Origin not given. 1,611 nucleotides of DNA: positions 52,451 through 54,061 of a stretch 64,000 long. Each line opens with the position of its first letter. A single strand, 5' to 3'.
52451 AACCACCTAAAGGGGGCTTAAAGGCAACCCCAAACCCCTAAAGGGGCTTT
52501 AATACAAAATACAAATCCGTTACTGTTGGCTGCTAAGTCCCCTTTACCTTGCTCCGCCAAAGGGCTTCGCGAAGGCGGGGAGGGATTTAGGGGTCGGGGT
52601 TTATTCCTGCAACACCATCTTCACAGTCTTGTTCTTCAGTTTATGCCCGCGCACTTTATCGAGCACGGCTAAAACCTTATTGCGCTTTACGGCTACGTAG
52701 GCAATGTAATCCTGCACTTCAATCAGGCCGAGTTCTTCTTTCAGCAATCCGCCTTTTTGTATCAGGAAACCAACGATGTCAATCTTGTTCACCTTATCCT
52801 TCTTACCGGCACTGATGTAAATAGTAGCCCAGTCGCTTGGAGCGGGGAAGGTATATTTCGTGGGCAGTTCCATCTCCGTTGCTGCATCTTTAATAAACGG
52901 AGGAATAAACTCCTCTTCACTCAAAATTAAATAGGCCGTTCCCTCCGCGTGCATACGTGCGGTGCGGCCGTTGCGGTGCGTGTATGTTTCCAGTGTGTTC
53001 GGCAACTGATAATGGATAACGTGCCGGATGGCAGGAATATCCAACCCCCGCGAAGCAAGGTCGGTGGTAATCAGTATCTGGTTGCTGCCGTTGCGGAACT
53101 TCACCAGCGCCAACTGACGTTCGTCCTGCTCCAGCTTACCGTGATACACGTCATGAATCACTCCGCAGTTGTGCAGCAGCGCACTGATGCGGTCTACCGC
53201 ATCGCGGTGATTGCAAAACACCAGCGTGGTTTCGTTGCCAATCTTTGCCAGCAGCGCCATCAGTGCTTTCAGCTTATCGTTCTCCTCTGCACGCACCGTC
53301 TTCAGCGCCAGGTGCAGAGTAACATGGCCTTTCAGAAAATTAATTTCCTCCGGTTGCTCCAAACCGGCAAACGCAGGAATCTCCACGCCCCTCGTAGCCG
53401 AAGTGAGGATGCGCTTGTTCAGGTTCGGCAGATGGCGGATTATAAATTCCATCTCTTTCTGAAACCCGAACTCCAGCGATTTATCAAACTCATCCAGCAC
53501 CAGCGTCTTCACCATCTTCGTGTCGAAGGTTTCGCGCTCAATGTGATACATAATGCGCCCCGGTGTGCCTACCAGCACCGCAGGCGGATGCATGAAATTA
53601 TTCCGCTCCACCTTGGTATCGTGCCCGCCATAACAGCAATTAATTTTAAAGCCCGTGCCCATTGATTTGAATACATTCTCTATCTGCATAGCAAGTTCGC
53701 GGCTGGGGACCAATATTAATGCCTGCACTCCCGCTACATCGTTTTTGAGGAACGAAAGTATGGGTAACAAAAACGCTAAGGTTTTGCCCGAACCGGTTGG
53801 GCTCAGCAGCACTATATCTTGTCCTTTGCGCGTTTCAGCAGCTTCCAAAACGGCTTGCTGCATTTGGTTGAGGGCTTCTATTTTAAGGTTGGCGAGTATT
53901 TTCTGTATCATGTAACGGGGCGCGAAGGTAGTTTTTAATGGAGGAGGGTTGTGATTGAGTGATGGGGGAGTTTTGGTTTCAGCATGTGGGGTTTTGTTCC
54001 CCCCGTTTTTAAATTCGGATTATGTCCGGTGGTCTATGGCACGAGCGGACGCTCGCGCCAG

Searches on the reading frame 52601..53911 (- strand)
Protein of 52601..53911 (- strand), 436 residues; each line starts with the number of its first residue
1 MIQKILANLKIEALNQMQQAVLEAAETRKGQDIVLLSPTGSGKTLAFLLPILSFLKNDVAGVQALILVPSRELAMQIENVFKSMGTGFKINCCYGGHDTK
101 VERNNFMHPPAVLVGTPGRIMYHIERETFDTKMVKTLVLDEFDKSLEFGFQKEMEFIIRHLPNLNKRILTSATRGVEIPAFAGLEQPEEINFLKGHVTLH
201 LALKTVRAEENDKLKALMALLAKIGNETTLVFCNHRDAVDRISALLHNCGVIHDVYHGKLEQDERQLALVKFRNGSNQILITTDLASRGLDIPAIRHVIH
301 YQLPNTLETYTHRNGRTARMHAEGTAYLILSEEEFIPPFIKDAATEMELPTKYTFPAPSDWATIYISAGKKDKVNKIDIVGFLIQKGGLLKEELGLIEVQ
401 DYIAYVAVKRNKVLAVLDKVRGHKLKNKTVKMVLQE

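Call 3: search_protein_families(library=pfam, proteins=[window:52601-53911:-], max_evalue=1)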
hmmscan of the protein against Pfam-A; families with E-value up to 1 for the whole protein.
window:52601-53911:- (436 aa): 6 families
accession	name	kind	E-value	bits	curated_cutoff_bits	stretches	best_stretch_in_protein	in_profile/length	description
PF00270.35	DEAD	-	2.8e-39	135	26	1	16-173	2-159/167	DEAD/DEAH box helicase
PF00271.37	Helicase_C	-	1.7e-29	102.7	23.5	1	212-320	1-109/110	Helicase conserved C-terminal domain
PF03880.21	DbpA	-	1.6e-17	63.8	25.6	1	363-432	1-70/72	DbpA RNA binding domain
PF04851.21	ResIII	-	1.6e-08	35.1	22.5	1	14-147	4-139/164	Type III restriction enzyme, res subunit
PF21090.3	P-loop_SecA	-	0.0048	17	27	1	210-293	15-98/205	SecA P-loop domain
PF25199.1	nSTAND_NTPase5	-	0.041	14.1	34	1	14-48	25-59/145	Novel STAND NTPase 5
